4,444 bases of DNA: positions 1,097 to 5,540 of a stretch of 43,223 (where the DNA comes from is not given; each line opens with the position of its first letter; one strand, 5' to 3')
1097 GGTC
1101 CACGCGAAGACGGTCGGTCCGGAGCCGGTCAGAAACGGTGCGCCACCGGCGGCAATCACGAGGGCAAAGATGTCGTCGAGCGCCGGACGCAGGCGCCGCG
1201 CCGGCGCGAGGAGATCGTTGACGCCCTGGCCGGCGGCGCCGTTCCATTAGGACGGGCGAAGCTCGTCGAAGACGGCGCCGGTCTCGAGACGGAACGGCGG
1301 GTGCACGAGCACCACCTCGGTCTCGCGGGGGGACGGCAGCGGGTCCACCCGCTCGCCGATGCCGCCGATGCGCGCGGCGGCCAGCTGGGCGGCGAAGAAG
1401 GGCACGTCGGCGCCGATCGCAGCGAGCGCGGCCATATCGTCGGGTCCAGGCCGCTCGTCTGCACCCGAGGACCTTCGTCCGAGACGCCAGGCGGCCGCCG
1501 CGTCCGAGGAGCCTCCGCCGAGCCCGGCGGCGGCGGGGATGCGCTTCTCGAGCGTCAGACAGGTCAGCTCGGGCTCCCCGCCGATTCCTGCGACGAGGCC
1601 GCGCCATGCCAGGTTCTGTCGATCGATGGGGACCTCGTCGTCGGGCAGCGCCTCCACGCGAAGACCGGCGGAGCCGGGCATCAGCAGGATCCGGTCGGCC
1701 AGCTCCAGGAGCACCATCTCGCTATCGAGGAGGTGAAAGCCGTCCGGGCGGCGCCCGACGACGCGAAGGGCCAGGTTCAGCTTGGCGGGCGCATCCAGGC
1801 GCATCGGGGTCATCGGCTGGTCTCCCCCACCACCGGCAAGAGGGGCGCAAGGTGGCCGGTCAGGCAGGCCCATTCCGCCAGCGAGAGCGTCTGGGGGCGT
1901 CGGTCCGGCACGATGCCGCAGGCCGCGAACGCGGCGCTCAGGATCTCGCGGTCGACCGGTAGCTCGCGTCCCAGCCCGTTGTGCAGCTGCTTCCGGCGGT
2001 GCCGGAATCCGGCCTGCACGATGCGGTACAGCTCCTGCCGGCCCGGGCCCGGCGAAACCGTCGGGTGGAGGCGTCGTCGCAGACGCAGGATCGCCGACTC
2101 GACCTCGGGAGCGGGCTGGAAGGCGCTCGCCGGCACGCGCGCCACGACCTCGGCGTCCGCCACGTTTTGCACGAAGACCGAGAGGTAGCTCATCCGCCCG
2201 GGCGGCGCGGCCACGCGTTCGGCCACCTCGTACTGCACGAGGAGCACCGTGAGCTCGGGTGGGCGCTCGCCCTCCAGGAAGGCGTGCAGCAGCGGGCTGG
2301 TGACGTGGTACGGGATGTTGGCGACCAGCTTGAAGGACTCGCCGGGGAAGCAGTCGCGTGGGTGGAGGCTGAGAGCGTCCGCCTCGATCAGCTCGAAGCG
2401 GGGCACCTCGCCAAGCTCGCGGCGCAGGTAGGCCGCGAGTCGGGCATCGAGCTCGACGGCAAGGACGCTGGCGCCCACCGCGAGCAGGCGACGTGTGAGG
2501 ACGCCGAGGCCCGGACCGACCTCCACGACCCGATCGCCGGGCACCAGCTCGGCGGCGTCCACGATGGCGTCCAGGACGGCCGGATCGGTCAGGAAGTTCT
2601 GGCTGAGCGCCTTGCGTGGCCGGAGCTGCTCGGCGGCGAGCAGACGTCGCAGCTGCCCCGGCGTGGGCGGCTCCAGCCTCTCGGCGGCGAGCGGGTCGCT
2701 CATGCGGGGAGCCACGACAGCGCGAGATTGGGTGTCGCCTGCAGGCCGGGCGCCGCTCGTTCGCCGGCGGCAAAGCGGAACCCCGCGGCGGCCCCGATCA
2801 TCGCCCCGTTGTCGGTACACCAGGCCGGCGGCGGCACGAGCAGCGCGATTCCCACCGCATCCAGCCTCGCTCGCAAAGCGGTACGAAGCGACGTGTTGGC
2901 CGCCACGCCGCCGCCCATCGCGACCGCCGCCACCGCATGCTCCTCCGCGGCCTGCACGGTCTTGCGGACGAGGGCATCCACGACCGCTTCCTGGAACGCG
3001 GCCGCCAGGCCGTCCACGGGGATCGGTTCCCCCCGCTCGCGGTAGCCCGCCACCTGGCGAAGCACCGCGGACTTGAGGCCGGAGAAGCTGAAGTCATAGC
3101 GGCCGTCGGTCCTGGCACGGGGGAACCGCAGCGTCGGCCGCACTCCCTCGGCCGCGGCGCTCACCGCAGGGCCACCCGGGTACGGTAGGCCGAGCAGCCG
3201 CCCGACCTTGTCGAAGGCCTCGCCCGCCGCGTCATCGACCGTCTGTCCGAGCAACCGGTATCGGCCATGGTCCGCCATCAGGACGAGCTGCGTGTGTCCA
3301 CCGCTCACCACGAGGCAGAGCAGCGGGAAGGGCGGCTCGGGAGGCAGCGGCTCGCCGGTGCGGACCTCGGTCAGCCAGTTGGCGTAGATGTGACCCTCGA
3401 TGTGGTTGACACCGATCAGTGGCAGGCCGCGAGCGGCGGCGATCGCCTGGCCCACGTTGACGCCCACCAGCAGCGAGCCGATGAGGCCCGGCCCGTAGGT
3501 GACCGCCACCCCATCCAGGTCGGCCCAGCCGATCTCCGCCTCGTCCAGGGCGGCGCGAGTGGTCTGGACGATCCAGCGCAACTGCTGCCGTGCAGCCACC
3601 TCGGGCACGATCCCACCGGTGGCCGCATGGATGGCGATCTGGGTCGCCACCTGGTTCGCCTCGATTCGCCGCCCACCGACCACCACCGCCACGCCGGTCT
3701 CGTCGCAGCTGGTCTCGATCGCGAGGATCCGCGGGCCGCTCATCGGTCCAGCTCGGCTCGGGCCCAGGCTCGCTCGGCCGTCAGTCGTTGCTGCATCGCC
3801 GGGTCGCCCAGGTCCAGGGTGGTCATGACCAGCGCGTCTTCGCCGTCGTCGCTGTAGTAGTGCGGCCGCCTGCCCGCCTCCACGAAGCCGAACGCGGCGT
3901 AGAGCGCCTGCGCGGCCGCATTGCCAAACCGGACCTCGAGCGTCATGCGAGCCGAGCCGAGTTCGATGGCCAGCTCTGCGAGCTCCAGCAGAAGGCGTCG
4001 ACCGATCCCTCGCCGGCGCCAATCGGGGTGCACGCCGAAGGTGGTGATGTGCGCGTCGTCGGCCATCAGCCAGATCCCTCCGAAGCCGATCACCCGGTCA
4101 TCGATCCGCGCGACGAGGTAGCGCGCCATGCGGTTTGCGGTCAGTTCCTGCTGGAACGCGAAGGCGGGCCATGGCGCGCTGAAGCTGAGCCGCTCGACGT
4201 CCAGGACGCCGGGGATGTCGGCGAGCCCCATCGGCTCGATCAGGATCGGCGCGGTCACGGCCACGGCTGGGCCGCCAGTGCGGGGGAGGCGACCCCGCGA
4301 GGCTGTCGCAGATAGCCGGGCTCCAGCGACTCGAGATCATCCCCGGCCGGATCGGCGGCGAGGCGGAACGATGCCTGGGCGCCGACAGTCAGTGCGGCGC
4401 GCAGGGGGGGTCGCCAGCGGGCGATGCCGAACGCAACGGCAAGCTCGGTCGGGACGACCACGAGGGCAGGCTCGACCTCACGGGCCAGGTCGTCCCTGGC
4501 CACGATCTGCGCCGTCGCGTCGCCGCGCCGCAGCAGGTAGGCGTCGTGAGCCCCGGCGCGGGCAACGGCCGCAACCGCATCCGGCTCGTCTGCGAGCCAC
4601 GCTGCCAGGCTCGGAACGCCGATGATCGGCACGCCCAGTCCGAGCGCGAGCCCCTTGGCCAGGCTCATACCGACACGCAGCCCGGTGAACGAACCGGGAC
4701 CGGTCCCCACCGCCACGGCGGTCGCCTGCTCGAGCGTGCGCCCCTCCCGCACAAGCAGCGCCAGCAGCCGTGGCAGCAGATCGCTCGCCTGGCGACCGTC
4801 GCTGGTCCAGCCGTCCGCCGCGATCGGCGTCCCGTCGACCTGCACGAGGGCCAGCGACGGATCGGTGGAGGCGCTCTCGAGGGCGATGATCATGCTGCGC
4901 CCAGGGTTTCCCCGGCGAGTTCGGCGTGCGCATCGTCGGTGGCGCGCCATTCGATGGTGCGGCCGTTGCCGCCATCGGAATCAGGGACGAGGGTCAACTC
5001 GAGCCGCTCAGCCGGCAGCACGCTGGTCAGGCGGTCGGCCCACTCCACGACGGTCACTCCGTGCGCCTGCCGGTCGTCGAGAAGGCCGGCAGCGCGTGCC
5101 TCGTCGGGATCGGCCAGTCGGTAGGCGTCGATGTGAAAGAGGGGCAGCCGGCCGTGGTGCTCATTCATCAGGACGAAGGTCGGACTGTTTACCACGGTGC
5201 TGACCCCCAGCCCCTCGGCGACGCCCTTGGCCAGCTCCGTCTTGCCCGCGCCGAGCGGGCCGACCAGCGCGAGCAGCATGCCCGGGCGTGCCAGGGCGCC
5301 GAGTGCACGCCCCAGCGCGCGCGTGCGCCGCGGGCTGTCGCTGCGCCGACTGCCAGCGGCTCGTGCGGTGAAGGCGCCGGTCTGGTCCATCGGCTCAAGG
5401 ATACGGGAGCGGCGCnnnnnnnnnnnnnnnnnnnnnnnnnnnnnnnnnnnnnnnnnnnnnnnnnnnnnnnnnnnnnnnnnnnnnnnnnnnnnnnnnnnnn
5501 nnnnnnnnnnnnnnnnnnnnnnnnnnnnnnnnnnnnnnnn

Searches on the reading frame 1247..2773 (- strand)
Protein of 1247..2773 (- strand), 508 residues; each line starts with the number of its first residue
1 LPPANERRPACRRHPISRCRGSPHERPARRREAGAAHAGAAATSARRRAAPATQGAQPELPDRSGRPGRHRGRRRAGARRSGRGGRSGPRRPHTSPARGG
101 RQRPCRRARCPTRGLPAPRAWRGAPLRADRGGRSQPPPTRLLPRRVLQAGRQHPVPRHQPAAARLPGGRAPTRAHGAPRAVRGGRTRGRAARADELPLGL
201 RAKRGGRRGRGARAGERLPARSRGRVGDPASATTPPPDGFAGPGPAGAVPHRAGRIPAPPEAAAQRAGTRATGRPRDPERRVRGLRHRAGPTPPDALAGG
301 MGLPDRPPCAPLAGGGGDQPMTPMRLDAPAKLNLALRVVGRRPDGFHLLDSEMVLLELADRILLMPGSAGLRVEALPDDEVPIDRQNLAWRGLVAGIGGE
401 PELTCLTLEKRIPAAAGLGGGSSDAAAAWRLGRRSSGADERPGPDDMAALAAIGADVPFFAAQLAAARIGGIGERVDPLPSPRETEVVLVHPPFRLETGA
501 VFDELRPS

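Call 100: search_protein_families(library=pfam, proteins=[window:1247-2773:-], max_evalue=0.0001)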
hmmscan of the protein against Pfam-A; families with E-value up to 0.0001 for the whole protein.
window:1247-2773:- (508 aa): 1 family
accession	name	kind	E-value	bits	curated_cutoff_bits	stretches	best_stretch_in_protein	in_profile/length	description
PF00288.32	GHMP_kinases_N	-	2.4e-05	24.9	22.3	1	406-459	20-82/87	GHMP kinases N terminal domain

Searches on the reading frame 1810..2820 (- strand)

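Call 100: search_protein_families(library=pfam, proteins=[window:1810-2820:-], max_evalue=0.0001)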
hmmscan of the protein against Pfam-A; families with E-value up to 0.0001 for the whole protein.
window:1810-2820:- (336 aa): 3 families
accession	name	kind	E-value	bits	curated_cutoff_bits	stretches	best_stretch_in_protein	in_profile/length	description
PF00398.26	RrnaAD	-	2.6e-49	168.1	24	1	69-291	5-231/263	Ribosomal RNA adenine dimethylase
PF13649.12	Methyltransf_25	-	8e-06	26.9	27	1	98-181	1-85/97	Methyltransferase domain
PF08241.18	Methyltransf_11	-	8.9e-05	23.5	21.2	0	99-167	1-65/95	Methyltransferase domain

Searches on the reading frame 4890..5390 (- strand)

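Call 100: search_protein_families(library=pfam, proteins=[window:4890-5390:-], max_evalue=0.0001)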
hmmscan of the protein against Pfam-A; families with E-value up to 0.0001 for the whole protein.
window:4890-5390:- (166 aa): 1 family
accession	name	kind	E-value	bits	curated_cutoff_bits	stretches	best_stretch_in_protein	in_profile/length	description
PF02367.23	TsaE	-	1.3e-33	116.1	26.6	1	19-138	3-122/128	Threonylcarbamoyl adenosine biosynthesis protein TsaE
